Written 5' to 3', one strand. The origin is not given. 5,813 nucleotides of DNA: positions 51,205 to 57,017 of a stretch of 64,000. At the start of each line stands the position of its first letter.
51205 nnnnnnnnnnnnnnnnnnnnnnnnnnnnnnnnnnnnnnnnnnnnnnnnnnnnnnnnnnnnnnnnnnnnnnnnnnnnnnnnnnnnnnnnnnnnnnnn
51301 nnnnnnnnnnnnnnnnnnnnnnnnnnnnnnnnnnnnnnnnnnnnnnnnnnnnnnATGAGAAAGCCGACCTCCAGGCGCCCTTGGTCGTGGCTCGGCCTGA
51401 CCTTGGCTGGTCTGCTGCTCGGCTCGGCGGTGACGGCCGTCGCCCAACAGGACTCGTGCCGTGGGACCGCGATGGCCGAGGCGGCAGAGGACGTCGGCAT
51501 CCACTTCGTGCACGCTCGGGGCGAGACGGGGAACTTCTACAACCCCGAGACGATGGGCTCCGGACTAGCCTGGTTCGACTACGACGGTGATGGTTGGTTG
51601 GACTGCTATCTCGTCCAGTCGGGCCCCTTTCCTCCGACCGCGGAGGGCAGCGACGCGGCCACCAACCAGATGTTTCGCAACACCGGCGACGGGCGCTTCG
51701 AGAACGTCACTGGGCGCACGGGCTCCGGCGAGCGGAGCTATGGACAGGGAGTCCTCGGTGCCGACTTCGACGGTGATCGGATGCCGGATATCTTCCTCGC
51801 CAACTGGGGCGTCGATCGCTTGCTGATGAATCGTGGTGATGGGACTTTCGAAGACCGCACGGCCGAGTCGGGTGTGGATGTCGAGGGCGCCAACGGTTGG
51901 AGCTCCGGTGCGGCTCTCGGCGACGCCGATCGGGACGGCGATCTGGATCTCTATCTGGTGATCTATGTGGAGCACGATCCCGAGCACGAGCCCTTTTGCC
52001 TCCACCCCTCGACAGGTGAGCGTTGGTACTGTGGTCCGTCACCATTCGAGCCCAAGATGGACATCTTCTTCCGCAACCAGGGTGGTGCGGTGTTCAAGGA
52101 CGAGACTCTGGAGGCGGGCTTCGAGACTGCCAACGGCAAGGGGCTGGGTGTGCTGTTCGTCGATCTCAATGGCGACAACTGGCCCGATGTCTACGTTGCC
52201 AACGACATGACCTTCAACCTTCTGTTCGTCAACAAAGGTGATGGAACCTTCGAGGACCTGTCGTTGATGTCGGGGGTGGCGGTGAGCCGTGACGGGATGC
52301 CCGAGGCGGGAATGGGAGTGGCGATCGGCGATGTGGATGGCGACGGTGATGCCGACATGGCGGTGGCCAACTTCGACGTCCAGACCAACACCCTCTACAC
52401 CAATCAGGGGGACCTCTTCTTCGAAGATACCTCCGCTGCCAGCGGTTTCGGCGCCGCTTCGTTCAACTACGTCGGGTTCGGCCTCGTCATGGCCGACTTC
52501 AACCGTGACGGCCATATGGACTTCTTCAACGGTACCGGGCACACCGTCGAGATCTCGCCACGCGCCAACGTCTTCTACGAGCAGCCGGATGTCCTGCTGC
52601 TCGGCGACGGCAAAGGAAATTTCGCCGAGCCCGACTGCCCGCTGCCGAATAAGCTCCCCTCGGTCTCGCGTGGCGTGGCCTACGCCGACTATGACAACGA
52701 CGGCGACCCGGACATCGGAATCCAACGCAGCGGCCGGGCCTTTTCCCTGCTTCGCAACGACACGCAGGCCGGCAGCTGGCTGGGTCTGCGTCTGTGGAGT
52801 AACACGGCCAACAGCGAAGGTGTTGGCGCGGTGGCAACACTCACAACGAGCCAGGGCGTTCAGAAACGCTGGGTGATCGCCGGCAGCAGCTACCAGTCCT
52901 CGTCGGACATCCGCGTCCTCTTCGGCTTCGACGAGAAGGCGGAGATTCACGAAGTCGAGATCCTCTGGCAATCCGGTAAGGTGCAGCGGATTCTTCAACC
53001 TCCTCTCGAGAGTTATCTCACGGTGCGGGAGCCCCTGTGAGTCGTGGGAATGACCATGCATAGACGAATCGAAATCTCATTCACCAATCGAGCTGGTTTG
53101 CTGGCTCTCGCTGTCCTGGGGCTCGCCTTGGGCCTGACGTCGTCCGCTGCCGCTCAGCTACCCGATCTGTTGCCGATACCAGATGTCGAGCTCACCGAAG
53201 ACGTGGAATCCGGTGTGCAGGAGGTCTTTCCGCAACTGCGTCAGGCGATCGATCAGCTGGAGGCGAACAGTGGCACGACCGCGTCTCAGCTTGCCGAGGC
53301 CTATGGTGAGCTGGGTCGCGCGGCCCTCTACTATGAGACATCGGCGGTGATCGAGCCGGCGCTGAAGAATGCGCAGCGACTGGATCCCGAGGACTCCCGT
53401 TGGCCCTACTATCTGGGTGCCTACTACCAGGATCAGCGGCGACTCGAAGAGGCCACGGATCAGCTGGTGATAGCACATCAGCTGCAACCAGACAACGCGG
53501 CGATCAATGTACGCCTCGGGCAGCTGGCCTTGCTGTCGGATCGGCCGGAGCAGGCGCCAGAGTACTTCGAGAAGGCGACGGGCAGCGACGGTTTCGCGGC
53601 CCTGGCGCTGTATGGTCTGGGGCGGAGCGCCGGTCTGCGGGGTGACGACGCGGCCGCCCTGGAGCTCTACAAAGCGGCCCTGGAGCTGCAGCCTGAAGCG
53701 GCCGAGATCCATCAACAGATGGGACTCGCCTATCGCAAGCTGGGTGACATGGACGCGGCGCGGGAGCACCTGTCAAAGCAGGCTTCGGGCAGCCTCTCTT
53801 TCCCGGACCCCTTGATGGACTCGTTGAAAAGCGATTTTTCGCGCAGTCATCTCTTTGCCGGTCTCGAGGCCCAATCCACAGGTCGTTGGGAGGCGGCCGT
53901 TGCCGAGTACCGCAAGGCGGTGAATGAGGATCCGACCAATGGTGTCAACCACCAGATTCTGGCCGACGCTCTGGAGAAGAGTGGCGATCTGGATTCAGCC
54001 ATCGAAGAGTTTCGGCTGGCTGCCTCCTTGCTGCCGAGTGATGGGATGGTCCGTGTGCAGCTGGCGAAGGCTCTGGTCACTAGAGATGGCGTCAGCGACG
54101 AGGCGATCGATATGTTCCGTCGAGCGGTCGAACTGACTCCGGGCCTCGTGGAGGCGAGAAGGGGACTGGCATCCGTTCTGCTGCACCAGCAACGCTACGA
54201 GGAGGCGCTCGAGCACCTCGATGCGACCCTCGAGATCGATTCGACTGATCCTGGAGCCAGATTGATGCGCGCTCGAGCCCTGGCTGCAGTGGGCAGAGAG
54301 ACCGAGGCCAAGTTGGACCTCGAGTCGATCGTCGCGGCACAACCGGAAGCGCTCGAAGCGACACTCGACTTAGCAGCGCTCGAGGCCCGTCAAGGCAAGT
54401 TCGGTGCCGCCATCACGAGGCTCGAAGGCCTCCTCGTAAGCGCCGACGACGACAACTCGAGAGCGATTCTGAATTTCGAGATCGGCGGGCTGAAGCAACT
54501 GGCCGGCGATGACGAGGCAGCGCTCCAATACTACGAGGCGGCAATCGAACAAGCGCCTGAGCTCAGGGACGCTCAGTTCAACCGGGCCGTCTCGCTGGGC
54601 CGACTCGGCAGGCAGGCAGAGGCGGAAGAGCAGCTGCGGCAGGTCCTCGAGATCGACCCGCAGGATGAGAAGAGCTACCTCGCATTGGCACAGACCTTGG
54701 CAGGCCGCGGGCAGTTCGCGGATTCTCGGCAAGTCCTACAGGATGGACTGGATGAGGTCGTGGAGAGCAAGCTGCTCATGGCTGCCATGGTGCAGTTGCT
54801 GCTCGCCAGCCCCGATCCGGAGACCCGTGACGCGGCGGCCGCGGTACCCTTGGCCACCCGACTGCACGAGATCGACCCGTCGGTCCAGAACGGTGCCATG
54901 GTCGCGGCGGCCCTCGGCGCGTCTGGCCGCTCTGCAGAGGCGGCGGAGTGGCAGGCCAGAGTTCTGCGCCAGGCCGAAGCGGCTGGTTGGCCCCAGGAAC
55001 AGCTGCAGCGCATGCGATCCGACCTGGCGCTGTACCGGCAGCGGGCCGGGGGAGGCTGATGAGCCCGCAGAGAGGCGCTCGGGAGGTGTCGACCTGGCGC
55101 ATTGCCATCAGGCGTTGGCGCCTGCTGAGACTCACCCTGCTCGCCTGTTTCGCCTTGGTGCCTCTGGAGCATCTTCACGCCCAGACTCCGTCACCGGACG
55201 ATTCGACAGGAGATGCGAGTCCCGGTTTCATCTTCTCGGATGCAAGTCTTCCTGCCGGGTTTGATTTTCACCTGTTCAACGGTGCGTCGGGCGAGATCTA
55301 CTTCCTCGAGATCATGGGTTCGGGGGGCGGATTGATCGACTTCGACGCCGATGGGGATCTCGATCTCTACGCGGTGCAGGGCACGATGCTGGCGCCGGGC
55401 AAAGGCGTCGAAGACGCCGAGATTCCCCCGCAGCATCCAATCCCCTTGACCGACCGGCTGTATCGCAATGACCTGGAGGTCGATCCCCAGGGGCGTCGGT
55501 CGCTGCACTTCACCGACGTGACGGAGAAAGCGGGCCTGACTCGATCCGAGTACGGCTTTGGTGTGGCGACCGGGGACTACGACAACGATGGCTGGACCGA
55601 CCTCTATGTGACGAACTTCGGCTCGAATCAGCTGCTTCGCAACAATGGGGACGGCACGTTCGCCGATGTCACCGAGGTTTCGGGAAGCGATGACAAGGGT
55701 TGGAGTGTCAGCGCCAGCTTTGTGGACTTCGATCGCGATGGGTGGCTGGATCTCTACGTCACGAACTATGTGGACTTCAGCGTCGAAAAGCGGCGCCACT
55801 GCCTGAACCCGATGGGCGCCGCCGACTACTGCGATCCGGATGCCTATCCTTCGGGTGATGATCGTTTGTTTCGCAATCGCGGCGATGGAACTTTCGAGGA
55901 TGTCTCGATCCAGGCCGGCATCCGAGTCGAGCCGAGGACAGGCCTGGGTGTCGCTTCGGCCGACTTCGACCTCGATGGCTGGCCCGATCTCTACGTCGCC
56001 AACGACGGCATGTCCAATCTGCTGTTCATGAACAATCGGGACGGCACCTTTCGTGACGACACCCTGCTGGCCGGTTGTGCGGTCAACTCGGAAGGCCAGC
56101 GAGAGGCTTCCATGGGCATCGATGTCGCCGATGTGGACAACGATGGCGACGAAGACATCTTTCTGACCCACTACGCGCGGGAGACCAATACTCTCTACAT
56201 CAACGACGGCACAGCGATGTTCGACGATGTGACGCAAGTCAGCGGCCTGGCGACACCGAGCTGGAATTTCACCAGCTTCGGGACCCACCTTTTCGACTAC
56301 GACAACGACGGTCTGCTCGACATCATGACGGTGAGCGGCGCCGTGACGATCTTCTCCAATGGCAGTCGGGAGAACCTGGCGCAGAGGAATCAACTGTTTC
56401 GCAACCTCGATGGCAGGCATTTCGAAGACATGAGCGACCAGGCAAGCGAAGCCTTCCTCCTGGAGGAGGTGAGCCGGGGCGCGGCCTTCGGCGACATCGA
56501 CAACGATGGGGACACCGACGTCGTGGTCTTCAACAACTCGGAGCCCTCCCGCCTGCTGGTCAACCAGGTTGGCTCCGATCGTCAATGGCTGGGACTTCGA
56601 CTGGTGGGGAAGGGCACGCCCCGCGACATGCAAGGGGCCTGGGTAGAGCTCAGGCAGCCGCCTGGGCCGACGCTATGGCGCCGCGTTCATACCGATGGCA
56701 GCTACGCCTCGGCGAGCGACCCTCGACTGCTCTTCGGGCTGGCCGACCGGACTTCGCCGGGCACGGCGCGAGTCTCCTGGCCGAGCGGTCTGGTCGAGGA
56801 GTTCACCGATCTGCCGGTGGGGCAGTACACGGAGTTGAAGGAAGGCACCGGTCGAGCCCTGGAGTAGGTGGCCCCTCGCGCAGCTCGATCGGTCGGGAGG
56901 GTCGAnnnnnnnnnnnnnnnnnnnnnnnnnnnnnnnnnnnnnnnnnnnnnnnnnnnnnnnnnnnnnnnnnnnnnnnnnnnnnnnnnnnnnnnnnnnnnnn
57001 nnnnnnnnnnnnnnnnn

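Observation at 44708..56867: Three TPR/CRTAC1 gene pairs with overlapping or abutting start/stop codons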

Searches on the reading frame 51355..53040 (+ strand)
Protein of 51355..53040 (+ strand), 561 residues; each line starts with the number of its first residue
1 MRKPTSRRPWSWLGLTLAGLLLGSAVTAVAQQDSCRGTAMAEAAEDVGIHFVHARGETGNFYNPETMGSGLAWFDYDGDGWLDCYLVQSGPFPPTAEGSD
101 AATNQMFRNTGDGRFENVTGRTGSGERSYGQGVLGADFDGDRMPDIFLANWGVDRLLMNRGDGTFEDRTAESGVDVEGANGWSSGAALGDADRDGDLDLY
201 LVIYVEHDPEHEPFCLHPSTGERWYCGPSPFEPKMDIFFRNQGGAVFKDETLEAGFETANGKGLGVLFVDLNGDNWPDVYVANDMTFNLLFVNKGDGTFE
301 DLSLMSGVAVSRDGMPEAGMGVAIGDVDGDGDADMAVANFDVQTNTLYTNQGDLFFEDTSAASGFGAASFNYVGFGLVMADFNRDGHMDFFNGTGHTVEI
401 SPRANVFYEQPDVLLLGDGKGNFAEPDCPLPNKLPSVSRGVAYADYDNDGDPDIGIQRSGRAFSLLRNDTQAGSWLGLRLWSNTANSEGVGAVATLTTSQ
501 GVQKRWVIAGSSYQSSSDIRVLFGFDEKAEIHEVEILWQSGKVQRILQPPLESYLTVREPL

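Call 3: search_protein_families(library=pfam, proteins=[window:51355-53040:+], max_evalue=0.01)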
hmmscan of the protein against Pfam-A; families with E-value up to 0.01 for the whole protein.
window:51355-53040:+ (561 aa): 3 families
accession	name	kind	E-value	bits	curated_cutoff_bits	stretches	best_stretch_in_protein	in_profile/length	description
PF13517.12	FG-GAP_3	-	9.9e-44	148.2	26.9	6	270-337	1-61/61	FG-GAP-like repeat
PF07593.17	UnbV_ASPIC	-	2.2e-15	56.7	23.4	1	489-555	1-67/68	ASPIC and UnbV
PF01839.29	FG-GAP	-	4.2e-08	33.4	22.1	1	319-339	2-22/37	FG-GAP repeat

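Call 94: search_protein_families(library=ncbifam, proteins=[window:51355-53037:+], max_evalue=0.00001)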
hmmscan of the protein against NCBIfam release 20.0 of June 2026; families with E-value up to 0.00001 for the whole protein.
window:51355-53037:+ (561 aa): 0 families

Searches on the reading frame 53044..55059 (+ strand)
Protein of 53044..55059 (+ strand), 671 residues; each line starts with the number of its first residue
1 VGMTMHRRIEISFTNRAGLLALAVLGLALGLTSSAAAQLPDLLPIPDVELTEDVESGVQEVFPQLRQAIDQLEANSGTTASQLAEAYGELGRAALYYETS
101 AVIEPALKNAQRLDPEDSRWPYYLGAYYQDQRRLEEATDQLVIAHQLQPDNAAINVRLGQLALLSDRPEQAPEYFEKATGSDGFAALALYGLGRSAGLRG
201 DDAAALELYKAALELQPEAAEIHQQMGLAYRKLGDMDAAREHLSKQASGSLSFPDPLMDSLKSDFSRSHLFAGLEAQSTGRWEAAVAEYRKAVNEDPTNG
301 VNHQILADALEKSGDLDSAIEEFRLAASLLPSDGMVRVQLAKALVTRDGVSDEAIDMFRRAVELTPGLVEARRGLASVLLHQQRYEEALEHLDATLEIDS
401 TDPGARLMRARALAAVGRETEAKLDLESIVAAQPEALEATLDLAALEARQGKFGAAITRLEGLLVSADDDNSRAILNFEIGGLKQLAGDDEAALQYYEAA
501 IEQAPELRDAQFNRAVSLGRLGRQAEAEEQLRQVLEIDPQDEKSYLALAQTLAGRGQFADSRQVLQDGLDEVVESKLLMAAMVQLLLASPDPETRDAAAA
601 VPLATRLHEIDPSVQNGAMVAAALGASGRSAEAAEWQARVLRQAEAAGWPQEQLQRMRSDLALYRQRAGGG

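Call 3: search_protein_families(library=pfam, proteins=[window:53044-55059:+], max_evalue=0.01)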
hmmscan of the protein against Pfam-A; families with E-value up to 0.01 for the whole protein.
window:53044-55059:+ (671 aa): 27 families (the best 25 are shown)
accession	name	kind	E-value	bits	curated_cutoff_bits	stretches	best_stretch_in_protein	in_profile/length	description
PF07719.23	TPR_2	-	2.2e-34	115.1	27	3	509-541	2-34/34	Tetratricopeptide repeat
PF13181.12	TPR_8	-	5.4e-29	98.3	25.7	1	510-541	3-34/34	Tetratricopeptide repeat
PF00515.34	TPR_1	-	8.9e-29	98.6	27.8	3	509-541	2-34/34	Tetratricopeptide repeat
PF14559.12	TPR_19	-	9.9e-29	99.9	25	5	352-411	8-67/68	Tetratricopeptide repeat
PF13414.12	TPR_11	-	1.3e-28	98.8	26.8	2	199-234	7-42/42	TPR repeat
PF13431.12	TPR_17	-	1.5e-27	94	24.4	3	208-241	1-34/34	Tetratricopeptide repeat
PF13432.12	TPR_16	-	6.5e-26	90.9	32.7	6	351-403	13-65/65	Tetratricopeptide repeat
PF13428.12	TPR_14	-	5.5e-25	85.7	23.5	3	370-412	2-44/44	Tetratricopeptide repeat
PF13424.12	TPR_12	-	9.1e-24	83.9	30.1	3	476-539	6-76/77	Tetratricopeptide repeat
PF24575.1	TPR_Slam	-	6.6e-16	59.1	35.2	0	347-391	59-103/104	Surface lipoprotein assembly modifier, N-terminal TPR repeats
PF23914.1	TPR_CcmH_CycH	-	2.8e-14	53.7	42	3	290-396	40-148/158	Cytochrome c-type biogenesis protein H TPR domain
PF13371.12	TPR_9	-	2.1e-13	50.5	35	1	342-411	2-71/73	Tetratricopeptide repeat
PF12895.13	ANAPC3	-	6.9e-10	39.5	27.2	1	352-422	6-75/82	Anaphase-promoting complex, cyclosome, subunit 3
PF13174.12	TPR_6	-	2.4e-09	37.7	26.3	0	509-540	1-32/33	Tetratricopeptide repeat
PF13176.12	TPR_7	-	2.1e-08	34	27.9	0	374-402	4-32/36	Tetratricopeptide repeat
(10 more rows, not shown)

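Call 94: search_protein_families(library=ncbifam, proteins=[window:53056-55056:+], max_evalue=0.00001)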
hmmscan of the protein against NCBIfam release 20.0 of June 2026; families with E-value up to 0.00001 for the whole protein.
window:53056-55056:+ (667 aa): 25 families
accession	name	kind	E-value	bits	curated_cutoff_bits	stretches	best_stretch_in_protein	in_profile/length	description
NF040959.1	MamA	equivalog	5e-34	117.5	200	5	100-241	57-198/204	magnetosome protein MamA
TIGR02917.1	PEP_TPR_lipo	equivalog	4.5e-33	114.2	312.2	3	276-565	343-628/899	XrtA/PEP-CTERM system TPR-repeat protein PrsT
TIGR02521.1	type_IV_pilW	equivalog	1.7e-25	90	154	0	485-563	114-194/234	type IV pilus biogenesis/stability protein PilW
TIGR02552.1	LcrH_SycD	equivalog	2.1e-23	82.5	104.8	1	419-544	4-125/136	SycD/LcrH family type III secretion system chaperone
NF033762.1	social_mot_Tgl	equivalog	9.7e-22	77.5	225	1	307-392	42-127/252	social motility TPR repeat lipoprotein Tgl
NF033758.1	gliding_GltE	equivalog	1.3e-19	70.5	225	1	269-517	93-337/411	adventurous gliding motility TPR repeat lipoprotein GltE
NF008391.2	PRK11189.1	equivalog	5.9e-15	55.5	250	0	352-429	86-163/297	lipoprotein NlpI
NF033920.0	C39_PA2778_fam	equivalog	1.1e-14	54.5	150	0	484-565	170-251/255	PA2778 family cysteine peptidase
NF002725.1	PRK02603.1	equivalog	1.2e-14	54.7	143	0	446-527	48-129/173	photosystem I assembly protein Ycf3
NF052415.1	T3SS_chap_SctY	equivalog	1.6e-14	54.3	70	1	347-425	22-103/106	type III secretion apparatus assembly chaperone SctY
TIGR00990.1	3a0801s09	subfamily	1.5e-13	50.3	757.25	0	257-395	428-572/615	mitochondrial import receptor subunit TOM70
NF053607.1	CHU_0125_OmpA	equivalog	7e-13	47.9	620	0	445-545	31-126/639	CHU_0125 family OmpA-like outer membrane integrity protein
NF008757.0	PRK11788.1-5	equivalog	9e-13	48.1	363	0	138-243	170-276/388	lipopolysaccharide assembly protein LapB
NF052312.1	T9SS_PorW_SprE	equivalog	7e-12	44.8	250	1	376-531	115-276/716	type IX secretion system periplasmic lipoprotein PorW/SprE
NF047371.1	FlcA_CTERM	equivalog_domain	1.8e-10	39.9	300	0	352-563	334-532/646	periplasmic flagellar collar protein FlcA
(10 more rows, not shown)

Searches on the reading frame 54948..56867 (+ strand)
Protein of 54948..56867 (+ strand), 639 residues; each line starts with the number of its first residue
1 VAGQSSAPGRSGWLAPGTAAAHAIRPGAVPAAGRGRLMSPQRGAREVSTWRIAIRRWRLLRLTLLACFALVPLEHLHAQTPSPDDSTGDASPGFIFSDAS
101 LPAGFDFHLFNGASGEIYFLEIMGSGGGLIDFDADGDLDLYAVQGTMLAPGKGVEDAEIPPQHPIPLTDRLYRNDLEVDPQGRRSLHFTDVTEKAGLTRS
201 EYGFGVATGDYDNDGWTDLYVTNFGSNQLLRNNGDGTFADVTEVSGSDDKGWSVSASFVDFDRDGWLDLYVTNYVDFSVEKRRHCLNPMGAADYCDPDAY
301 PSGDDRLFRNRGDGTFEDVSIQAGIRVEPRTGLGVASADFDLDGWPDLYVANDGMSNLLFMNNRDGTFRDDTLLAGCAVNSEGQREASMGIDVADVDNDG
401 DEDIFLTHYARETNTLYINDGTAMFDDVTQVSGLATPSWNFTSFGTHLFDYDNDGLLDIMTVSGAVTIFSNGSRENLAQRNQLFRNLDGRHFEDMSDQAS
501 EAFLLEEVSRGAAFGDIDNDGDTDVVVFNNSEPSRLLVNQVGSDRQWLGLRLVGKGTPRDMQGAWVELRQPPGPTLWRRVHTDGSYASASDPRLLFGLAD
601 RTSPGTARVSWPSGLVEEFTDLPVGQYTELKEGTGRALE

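Call 3: search_protein_families(library=pfam, proteins=[window:54948-56867:+], max_evalue=0.01)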
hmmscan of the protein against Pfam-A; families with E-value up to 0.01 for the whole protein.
window:54948-56867:+ (639 aa): 3 families
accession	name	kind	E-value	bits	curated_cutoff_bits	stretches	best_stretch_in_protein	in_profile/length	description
PF13517.12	FG-GAP_3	-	2.7e-45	153.2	26.9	6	210-271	1-61/61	FG-GAP-like repeat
PF01839.29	FG-GAP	-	1.1e-16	60.8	22.1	3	512-532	5-25/37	FG-GAP repeat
PF07593.17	UnbV_ASPIC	-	1.1e-13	51.2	23.4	1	563-627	3-66/68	ASPIC and UnbV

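Call 94: search_protein_families(library=ncbifam, proteins=[window:55059-56864:+], max_evalue=0.00001)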
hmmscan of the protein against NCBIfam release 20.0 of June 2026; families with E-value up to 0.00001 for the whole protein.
window:55059-56864:+ (602 aa): 0 families
